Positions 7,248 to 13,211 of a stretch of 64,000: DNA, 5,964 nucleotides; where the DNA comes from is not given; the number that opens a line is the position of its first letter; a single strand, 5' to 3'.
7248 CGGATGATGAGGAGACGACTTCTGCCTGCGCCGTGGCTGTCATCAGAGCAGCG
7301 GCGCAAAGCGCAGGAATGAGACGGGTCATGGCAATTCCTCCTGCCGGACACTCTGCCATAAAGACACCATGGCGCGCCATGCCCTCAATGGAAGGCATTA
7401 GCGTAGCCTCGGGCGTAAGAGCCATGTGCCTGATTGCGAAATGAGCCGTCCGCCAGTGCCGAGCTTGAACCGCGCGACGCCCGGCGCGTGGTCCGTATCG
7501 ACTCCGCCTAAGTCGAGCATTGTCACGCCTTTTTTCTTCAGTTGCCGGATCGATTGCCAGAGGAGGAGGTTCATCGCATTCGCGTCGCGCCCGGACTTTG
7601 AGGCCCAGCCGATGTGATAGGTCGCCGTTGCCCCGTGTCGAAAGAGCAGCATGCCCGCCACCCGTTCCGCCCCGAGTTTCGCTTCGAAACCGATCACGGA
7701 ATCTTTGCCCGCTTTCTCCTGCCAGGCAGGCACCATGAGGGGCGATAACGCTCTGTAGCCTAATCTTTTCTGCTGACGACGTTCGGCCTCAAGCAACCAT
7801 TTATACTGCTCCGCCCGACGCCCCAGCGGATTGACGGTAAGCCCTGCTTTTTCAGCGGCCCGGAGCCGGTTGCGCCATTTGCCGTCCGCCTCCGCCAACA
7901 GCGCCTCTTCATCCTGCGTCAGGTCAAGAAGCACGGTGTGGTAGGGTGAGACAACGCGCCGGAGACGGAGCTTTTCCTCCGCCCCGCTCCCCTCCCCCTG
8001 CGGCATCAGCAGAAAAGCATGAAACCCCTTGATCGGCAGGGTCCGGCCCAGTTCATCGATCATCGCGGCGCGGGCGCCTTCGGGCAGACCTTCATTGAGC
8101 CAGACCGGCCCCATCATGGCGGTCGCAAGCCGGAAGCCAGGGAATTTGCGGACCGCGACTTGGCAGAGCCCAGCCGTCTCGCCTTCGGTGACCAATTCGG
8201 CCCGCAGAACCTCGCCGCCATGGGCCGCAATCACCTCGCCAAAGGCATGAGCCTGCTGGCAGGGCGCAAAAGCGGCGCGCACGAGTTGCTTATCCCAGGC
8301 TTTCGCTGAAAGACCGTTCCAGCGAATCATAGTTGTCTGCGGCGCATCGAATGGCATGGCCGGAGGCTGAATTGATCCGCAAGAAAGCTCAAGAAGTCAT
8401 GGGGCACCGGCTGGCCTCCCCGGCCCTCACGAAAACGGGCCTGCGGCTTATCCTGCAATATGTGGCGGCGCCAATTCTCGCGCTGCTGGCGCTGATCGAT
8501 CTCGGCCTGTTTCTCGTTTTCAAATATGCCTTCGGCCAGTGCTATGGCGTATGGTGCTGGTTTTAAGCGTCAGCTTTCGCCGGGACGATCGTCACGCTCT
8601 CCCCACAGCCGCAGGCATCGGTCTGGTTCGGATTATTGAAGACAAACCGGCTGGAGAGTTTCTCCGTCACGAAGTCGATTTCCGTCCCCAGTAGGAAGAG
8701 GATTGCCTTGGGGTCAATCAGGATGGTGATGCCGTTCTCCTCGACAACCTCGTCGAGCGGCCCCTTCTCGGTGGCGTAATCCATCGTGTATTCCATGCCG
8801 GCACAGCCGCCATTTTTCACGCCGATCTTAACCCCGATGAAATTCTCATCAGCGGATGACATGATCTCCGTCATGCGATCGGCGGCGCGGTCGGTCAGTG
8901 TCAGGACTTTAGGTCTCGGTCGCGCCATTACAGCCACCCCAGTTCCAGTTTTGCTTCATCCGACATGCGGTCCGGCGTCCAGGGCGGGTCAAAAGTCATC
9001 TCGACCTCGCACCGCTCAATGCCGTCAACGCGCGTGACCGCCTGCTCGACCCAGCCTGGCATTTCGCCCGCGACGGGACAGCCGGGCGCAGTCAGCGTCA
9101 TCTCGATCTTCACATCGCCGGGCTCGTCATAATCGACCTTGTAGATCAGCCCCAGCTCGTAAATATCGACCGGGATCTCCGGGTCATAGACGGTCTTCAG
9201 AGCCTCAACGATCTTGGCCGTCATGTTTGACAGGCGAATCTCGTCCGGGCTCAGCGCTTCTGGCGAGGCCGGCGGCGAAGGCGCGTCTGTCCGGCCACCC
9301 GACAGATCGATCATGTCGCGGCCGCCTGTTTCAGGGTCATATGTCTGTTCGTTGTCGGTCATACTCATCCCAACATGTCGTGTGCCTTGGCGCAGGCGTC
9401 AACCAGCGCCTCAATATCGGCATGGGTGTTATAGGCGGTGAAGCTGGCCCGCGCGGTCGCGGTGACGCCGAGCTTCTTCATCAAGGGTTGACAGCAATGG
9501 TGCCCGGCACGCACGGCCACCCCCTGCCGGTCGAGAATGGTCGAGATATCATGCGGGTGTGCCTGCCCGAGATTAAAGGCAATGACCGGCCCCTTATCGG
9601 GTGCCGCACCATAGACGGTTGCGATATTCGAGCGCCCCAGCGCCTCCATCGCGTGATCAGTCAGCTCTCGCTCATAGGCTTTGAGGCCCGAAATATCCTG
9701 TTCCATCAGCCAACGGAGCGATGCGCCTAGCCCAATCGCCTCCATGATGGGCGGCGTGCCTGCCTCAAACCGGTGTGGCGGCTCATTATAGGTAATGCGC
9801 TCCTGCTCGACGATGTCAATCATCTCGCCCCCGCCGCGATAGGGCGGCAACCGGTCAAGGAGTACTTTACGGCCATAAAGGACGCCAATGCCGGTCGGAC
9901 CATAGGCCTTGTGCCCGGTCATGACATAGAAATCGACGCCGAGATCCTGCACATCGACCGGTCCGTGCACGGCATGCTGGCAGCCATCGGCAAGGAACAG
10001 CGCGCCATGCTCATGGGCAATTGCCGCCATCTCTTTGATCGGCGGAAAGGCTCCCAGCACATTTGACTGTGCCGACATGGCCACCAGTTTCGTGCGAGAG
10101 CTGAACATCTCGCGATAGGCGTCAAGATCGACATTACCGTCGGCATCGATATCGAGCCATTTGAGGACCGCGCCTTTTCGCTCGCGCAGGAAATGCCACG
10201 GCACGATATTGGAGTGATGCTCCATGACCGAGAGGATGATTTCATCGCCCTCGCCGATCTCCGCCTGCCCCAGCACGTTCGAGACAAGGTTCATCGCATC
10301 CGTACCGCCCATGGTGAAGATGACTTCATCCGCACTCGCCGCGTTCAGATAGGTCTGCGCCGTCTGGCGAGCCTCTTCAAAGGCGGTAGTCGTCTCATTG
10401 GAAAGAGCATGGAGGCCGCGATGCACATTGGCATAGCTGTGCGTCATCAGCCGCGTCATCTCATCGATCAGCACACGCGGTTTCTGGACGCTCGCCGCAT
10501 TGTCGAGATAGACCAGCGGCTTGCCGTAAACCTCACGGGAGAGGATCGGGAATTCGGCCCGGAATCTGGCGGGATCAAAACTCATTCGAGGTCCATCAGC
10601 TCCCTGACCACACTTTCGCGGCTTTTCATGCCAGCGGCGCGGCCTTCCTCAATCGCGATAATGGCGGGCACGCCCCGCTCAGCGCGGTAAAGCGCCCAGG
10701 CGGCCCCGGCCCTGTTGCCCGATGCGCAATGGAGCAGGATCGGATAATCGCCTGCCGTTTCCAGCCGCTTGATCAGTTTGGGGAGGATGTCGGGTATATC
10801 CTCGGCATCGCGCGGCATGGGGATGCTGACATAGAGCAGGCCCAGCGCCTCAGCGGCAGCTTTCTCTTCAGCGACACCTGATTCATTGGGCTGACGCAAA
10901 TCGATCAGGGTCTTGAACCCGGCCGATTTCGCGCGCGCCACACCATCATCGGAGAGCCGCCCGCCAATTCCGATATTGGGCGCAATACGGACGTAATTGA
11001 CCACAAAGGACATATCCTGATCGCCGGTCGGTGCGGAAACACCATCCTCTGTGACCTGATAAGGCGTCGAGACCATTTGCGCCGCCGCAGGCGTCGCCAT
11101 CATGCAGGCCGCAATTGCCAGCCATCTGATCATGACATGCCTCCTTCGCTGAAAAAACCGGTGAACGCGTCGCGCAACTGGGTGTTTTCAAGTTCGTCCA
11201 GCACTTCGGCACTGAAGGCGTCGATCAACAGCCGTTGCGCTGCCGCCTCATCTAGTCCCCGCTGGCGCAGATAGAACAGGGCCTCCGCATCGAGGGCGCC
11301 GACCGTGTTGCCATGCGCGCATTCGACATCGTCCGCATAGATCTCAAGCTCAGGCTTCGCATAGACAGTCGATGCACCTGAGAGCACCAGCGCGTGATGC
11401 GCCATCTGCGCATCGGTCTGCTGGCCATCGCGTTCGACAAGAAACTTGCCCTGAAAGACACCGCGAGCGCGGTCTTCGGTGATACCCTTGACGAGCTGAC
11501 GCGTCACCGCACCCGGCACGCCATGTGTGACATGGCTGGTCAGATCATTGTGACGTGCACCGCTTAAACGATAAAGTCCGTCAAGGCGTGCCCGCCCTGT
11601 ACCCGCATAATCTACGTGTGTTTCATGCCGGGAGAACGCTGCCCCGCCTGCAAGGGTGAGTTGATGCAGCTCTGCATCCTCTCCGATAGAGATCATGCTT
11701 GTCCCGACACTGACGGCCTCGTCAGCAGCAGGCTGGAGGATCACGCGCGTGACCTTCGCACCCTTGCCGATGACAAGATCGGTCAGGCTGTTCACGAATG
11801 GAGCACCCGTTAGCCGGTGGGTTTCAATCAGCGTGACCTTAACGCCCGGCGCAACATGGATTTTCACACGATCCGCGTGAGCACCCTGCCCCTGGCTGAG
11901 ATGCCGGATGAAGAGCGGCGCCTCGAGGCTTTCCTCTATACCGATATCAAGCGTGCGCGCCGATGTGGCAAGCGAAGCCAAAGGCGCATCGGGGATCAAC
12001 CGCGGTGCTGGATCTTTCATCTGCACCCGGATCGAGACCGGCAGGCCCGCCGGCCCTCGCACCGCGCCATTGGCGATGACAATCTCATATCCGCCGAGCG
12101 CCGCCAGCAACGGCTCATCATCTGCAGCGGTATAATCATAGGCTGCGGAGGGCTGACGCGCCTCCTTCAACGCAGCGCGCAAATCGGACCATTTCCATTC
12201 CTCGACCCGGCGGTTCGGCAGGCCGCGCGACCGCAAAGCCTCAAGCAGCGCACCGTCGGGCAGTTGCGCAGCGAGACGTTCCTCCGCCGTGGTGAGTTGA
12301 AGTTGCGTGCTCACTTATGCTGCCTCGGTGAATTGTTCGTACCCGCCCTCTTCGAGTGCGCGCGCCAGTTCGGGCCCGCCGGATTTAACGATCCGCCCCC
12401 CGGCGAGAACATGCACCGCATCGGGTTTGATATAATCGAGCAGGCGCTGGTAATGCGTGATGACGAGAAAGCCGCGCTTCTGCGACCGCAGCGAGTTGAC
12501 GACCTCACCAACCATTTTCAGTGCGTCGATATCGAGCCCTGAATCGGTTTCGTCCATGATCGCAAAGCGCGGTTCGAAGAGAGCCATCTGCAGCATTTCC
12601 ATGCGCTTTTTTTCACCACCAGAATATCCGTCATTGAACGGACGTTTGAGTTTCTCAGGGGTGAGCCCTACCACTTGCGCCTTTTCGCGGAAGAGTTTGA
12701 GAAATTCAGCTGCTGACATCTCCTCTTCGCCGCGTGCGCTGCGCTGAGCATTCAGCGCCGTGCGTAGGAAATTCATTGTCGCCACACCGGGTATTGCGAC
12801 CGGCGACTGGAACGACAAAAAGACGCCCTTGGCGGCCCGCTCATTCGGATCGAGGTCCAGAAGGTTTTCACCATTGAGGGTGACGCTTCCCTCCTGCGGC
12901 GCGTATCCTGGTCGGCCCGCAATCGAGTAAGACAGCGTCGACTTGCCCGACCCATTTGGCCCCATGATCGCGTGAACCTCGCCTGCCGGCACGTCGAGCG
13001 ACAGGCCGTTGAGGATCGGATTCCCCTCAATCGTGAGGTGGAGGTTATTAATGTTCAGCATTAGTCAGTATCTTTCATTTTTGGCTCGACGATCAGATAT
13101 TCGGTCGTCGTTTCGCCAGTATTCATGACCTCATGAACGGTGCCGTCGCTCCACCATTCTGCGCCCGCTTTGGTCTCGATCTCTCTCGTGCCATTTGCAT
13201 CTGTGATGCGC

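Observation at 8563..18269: suf operon interleaved with seven translationally coupled non-suf ORFs, mostly exported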

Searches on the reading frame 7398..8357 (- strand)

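Call 82: search_protein_families(library=pfam, proteins=[window:7398-8357:-], max_evalue=0.001)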
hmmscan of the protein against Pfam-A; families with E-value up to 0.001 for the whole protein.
window:7398-8357:- (319 aa): 2 families
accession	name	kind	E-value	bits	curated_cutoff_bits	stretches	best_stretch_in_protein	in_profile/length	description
PF13480.13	Acetyltransf_6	-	8.9e-11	42.6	22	1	160-290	2-141/143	Acetyltransferase (GNAT) domain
PF02388.22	FemAB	-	2.2e-08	33.8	24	1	226-312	300-389/406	FemAB family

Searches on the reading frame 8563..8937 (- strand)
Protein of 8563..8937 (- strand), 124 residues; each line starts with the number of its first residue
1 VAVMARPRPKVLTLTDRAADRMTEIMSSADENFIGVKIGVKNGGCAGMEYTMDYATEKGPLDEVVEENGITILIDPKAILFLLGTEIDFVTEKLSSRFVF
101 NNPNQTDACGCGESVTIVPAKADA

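Call 4: search_protein_families(library=pfam, proteins=[window:8563-8937:-], max_evalue=0.001)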
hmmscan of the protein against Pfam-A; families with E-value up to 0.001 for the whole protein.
window:8563-8937:- (124 aa): 1 family
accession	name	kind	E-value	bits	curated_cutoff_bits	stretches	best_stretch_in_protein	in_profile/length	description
PF01521.26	Fe-S_biosyn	-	2.7e-19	69.8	26.3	1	12-113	3-110/110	Iron-sulphur cluster biosynthesis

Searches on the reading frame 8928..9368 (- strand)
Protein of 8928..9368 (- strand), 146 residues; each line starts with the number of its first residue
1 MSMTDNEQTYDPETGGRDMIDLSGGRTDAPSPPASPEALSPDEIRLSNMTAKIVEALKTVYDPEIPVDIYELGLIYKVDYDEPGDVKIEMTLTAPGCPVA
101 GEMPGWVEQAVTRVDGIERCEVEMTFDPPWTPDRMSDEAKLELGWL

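Call 4: search_protein_families(library=pfam, proteins=[window:8928-9368:-], max_evalue=0.001)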
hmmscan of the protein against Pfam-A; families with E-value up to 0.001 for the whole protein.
window:8928-9368:- (146 aa): 1 family
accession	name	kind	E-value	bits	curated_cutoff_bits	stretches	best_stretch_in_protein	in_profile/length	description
PF01883.24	FeS_assembly_P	-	2.5e-21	76.2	23.5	1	51-123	2-72/73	Iron-sulfur cluster assembly protein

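Call 57: search_protein_families(library=ncbifam, proteins=[window:8928-9368:-], max_evalue=0.01)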
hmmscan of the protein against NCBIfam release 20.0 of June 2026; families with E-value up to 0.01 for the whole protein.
window:8928-9368:- (146 aa): 4 families
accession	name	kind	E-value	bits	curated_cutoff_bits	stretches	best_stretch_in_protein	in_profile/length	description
TIGR02945.1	SUF_assoc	equivalog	4.2e-47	158.6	143.4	1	49-145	2-98/99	SUF system Fe-S cluster assembly protein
TIGR03406.1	FeS_long_SufT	hypoth_equivalog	1.2e-33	116.3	202.6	1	19-145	44-174/174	putative Fe-S cluster assembly protein SufT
NF041868.1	paad_haloarch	equivalog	3e-21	75.8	180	1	49-142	27-119/127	1,2-phenylacetyl-CoA epoxidase subunit PaaD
TIGR02159.1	PA_CoA_Oxy4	equivalog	5.9e-14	52.6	108.15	1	60-143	1-83/146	1,2-phenylacetyl-CoA epoxidase subunit PaaD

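Call 72: find_encoding_contigs(protein=window:8928-9368:-, flank=1000, max_places=6)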
Protein window:8928-9368:- (146 aa): 2 contigs read that carry it; 2 places shown.
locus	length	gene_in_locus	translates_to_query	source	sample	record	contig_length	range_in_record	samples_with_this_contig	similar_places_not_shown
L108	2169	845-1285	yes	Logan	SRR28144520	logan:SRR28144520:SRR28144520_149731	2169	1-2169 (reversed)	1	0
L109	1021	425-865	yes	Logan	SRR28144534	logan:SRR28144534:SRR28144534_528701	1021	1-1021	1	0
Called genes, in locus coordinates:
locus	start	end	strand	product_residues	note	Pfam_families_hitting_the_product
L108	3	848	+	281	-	?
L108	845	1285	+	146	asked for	PF01883:FeS_assembly_P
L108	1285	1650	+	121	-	PF01521:Fe-S_biosyn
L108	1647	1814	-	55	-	-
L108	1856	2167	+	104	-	?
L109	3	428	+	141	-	?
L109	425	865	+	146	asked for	PF01883:FeS_assembly_P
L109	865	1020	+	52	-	?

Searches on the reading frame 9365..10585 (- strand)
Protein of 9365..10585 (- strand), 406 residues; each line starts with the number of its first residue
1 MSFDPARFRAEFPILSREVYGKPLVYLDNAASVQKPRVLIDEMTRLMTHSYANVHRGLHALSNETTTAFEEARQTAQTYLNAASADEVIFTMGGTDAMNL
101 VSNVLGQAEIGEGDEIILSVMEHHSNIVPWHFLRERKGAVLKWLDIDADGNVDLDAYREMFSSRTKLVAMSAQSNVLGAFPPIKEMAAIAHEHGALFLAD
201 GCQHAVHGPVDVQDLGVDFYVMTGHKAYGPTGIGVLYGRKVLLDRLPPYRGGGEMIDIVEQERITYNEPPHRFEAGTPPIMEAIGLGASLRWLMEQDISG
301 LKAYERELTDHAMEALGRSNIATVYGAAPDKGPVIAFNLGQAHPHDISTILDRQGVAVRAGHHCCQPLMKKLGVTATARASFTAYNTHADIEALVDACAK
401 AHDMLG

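Call 4: search_protein_families(library=pfam, proteins=[window:9365-10585:-], max_evalue=0.001)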
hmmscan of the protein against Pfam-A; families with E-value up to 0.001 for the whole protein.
window:9365-10585:- (406 aa): 3 families
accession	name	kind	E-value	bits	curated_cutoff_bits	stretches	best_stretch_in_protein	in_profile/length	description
PF00266.25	Aminotran_5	-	1.2e-134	449.5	21.5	1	25-394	1-371/371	Aminotransferase class-V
PF01041.23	DegT_DnrJ_EryC1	-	2.5e-06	27.4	19.8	1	69-203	23-148/360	DegT/DnrJ/EryC1/StrS aminotransferase family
PF01212.27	Beta_elim_lyase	-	9e-05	22.4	27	1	74-241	36-214/288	Beta-eliminating lyase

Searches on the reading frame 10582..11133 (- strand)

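Call 3: search_protein_families(library=pfam, proteins=[window:10582-11133:-], max_evalue=0.1)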
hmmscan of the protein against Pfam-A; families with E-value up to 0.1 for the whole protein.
window:10582-11133:- (183 aa): 7 families
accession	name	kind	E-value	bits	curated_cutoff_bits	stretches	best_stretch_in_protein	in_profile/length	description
PF04273.18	BLH_phosphatase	-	9.6e-11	42.4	26.1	1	50-151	5-108/110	Beta-lactamase hydrolase-like protein, phosphatase-like domain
PF22741.1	PTP-NADK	-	2.7e-07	30.6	27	1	57-155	33-136/163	DSP-PTPase phosphatase fused to NAD+ Kinase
PF13350.11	Y_phosphatase3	-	6.9e-05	23.4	22.2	0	59-106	36-79/240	Tyrosine phosphatase family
PF00581.25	Rhodanese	-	0.00014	22.6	22.2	1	74-164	14-95/102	Rhodanese-like domain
PF22785.1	Tc-R-P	-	0.011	16.7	27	1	67-149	18-100/106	Polymorphic toxin system, DSP-PTPase phosphatase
PF13513.12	HEAT_EZ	-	0.038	15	27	0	91-126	5-39/55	HEAT-like repeat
PF03162.18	Y_phosphatase2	-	0.077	13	27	0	73-140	33-102/165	Tyrosine phosphatase family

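Call 57: search_protein_families(library=ncbifam, proteins=[window:10582-11133:-], max_evalue=0.01)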
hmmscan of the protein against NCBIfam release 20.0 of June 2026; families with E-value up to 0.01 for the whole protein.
window:10582-11133:- (183 aa): 2 families
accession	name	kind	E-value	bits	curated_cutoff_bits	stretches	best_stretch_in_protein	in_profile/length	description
TIGR01244.1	TIGR01244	subfamily_domain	1.8e-13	50.7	85.85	1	50-170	5-127/135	TIGR01244 family sulfur transferase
NF040641.1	bifunc_ST_SDO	equivalog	3.3e-07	29.5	625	1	49-154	2-109/423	bifunctional sulfur transferase/dioxygenase Blh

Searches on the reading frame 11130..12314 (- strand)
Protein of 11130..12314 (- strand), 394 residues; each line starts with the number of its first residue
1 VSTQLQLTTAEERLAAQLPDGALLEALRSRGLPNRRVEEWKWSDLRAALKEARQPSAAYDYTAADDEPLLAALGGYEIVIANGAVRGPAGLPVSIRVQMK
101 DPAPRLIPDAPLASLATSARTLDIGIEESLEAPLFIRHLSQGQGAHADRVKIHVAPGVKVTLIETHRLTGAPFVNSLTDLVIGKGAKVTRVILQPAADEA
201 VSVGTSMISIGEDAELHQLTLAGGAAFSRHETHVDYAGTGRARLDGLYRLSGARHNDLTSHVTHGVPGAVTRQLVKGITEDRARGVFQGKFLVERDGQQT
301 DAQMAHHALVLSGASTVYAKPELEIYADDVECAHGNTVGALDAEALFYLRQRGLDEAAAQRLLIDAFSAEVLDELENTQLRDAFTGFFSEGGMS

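Call 4: search_protein_families(library=pfam, proteins=[window:11130-12314:-], max_evalue=0.001)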
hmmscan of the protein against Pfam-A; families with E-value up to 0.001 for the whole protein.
window:11130-12314:- (394 aa): 1 family
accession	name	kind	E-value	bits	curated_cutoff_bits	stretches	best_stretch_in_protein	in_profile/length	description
PF01458.23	SUFBD_core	-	2.5e-60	204.2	27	1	143-367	7-232/232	SUF system FeS cluster assembly, SufBD core domain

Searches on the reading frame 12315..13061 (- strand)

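Call 4: search_protein_families(library=pfam, proteins=[window:12315-13061:-], max_evalue=0.001)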
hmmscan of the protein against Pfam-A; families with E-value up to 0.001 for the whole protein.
window:12315-13061:- (248 aa): 2 families
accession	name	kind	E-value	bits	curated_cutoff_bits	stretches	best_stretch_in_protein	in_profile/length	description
PF00005.33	ABC_tran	-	2.7e-21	77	25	1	17-172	1-135/137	ABC transporter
PF02463.25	SMC_N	-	1.1e-08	35.2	40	0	147-209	138-203/220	RecF/RecN/SMC N terminal domain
